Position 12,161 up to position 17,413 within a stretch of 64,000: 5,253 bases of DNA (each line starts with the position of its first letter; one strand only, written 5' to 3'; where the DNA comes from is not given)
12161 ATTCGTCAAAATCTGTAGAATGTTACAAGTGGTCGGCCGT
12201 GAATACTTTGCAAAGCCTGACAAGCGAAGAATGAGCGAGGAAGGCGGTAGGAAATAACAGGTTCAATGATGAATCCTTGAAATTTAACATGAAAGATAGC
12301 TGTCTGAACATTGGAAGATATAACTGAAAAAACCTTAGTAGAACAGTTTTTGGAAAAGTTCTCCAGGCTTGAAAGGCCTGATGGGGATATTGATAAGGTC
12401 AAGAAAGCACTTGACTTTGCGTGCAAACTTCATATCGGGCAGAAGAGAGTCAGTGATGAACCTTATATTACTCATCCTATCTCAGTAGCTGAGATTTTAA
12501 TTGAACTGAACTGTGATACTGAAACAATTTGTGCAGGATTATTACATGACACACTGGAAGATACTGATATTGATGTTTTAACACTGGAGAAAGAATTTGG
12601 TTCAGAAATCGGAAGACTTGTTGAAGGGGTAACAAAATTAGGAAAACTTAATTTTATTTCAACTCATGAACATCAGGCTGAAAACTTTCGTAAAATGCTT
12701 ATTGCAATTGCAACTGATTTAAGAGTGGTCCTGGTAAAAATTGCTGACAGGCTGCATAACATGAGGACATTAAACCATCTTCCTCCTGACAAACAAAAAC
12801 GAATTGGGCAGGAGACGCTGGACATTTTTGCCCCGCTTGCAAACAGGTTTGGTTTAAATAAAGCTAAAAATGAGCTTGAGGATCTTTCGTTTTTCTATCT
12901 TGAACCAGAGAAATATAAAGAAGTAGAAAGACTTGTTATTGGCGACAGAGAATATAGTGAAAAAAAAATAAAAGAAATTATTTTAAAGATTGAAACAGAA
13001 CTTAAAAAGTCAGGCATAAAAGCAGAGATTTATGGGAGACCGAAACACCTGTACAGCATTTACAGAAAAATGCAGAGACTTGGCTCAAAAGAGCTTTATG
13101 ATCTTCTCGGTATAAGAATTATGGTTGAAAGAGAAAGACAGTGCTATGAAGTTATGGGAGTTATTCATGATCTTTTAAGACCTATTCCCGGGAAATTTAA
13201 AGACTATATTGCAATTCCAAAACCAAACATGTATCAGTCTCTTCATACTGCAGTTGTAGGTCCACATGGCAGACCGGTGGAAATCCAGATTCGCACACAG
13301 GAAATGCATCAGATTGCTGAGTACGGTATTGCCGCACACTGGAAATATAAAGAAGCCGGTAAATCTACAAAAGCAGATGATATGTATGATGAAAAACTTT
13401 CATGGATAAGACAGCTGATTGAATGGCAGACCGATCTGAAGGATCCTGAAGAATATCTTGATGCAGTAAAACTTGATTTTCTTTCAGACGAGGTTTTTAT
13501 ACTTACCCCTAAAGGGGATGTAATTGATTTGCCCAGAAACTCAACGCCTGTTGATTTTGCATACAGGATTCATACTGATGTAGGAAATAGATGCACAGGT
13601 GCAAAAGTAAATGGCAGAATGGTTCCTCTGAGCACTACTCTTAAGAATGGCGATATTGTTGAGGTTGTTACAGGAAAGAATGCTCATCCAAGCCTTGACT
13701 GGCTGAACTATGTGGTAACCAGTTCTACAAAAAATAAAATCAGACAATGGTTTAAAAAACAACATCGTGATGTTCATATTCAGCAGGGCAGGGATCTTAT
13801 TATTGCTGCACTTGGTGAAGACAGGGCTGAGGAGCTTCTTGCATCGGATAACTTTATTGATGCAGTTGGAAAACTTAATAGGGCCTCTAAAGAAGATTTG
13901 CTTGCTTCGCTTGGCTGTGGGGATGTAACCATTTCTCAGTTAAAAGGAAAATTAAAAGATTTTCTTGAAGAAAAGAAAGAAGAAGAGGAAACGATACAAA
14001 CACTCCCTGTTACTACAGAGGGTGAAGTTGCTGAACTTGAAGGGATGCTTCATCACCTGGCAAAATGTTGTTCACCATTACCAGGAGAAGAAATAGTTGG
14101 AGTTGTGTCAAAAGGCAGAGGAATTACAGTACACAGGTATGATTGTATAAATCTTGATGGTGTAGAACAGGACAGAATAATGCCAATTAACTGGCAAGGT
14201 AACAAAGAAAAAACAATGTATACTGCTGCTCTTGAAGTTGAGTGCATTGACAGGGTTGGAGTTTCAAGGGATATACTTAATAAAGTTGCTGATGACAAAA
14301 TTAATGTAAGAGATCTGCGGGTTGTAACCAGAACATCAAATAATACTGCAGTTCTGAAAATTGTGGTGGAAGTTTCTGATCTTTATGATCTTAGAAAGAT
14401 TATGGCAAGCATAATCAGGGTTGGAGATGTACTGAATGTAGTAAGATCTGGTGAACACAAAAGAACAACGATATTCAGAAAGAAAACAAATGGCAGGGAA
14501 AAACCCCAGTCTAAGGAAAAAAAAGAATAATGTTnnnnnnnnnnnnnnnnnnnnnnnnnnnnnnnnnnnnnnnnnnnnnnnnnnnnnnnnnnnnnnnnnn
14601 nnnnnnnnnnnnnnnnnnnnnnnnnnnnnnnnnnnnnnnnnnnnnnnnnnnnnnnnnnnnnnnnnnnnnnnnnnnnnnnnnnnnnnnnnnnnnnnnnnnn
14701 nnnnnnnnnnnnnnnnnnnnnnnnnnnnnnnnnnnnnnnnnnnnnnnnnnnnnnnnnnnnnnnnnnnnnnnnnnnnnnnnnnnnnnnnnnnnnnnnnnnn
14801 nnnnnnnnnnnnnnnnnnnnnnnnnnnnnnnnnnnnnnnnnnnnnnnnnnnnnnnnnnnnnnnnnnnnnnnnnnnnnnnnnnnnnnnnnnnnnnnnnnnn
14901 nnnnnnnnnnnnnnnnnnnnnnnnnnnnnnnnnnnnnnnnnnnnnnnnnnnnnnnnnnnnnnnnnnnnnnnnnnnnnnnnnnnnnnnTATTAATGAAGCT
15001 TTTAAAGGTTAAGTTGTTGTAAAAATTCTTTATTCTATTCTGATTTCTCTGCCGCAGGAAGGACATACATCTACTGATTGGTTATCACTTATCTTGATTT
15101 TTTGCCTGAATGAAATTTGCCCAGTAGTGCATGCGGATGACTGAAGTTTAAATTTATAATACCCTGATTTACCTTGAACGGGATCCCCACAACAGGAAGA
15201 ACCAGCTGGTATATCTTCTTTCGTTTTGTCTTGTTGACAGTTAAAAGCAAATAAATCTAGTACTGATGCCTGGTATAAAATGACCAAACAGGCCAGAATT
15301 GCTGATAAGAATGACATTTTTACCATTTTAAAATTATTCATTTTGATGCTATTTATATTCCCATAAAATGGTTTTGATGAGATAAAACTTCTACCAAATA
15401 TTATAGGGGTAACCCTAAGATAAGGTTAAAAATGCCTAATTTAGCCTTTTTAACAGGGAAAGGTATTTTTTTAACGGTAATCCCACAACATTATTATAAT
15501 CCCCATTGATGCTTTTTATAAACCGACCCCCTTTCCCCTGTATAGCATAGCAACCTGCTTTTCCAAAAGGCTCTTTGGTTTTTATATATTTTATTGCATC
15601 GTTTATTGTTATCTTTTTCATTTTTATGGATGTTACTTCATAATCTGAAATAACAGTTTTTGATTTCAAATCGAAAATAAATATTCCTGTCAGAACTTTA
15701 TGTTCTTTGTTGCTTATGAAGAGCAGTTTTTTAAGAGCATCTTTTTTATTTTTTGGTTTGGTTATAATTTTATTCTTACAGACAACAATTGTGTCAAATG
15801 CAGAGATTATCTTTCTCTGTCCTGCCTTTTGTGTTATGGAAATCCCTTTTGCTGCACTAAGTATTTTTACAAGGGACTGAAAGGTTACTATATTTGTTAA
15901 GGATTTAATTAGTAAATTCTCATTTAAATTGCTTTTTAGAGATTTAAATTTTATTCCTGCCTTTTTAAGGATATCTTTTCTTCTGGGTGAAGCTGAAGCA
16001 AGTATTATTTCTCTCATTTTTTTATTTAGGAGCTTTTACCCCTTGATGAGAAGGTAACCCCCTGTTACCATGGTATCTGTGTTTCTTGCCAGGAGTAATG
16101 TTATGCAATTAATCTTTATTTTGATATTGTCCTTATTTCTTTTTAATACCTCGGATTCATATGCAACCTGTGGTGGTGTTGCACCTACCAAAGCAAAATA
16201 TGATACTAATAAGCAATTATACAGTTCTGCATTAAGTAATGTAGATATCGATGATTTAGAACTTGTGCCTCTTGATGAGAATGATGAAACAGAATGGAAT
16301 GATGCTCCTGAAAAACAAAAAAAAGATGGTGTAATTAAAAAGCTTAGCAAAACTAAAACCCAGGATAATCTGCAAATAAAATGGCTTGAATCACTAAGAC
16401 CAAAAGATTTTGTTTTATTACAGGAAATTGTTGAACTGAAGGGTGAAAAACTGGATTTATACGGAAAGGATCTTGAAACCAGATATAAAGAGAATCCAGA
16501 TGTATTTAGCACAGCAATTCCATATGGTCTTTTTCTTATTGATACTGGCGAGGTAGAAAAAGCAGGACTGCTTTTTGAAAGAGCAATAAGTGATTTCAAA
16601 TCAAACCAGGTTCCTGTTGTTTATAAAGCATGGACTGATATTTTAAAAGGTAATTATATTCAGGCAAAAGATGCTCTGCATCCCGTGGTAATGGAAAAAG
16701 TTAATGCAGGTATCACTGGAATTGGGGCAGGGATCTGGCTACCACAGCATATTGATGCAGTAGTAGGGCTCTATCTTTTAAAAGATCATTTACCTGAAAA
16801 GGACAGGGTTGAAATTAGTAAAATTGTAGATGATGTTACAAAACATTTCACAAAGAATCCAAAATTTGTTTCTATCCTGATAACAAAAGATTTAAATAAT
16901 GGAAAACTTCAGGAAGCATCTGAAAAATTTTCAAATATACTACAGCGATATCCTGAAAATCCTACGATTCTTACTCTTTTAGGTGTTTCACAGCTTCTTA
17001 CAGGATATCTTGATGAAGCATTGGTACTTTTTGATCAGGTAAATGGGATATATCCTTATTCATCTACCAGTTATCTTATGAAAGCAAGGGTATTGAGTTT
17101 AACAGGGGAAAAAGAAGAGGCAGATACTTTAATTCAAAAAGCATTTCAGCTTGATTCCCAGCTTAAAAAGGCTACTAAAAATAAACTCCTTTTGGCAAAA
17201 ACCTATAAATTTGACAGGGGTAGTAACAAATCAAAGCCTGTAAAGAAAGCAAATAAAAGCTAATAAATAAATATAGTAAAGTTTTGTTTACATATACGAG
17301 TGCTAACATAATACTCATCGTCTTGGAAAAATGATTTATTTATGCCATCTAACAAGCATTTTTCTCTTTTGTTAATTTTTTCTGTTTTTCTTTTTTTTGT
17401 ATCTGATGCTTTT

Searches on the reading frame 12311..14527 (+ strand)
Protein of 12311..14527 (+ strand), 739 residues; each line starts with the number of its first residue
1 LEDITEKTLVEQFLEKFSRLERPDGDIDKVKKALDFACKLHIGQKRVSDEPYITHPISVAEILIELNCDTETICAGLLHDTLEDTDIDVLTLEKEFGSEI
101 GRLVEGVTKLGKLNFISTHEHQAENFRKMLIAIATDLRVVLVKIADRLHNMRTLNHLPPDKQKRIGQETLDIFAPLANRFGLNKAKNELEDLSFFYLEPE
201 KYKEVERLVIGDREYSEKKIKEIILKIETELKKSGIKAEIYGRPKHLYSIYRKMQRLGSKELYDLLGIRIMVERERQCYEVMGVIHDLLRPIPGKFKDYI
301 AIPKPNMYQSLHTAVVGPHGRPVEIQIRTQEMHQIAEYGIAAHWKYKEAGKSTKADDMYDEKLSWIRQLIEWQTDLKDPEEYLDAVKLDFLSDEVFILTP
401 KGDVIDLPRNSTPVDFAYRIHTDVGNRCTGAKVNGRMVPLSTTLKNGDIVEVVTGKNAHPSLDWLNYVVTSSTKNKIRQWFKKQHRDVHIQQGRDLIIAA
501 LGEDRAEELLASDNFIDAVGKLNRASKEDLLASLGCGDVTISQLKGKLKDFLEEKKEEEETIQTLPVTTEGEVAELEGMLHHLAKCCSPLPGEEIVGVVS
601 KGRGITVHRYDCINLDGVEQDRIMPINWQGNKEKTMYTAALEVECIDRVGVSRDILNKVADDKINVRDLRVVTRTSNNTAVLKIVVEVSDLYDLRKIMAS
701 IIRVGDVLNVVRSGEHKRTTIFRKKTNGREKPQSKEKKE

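Call 25: search_protein_families(library=pfam, proteins=[window:12311-14527:+], max_evalue=0.00001)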
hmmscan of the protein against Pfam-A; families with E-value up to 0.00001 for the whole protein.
window:12311-14527:+ (739 aa): 6 families
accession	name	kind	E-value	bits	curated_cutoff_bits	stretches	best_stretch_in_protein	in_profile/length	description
PF13328.12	HD_4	-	1.4e-50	171.5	27.2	1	33-182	1-155/156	HD domain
PF04607.23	RelA_SpoT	-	8.8e-43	145.6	27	1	242-350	1-112/113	Region found in RelA / SpoT proteins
PF02824.27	TGS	-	5.4e-26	90.8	22.2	1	395-454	1-60/60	TGS domain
PF13291.12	ACT_4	-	2.8e-14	54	27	1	634-712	2-80/80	ACT domain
PF01966.28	HD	-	1.4e-12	48.3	22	1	52-151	1-116/116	HD domain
PF19296.4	RelA_AH_RIS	-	1.3e-08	35.6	23.8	0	467-560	3-94/185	RelA/SpoT, AH and RIS domains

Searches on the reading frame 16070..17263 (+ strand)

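Call 50: search_protein_families(library=pfam, proteins=[window:16070-17263:+], max_evalue=0.00001)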
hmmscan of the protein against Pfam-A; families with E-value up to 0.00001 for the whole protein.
window:16070-17263:+ (397 aa): 3 families
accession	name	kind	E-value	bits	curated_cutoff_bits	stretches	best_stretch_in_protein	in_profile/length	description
PF14559.12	TPR_19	-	2.1e-09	38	25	0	277-324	4-51/68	Tetratricopeptide repeat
PF07719.23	TPR_2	-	9.9e-08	32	27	0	335-363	4-32/34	Tetratricopeptide repeat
PF13428.12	TPR_14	-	7e-06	26.7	23.5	0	276-305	13-42/44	Tetratricopeptide repeat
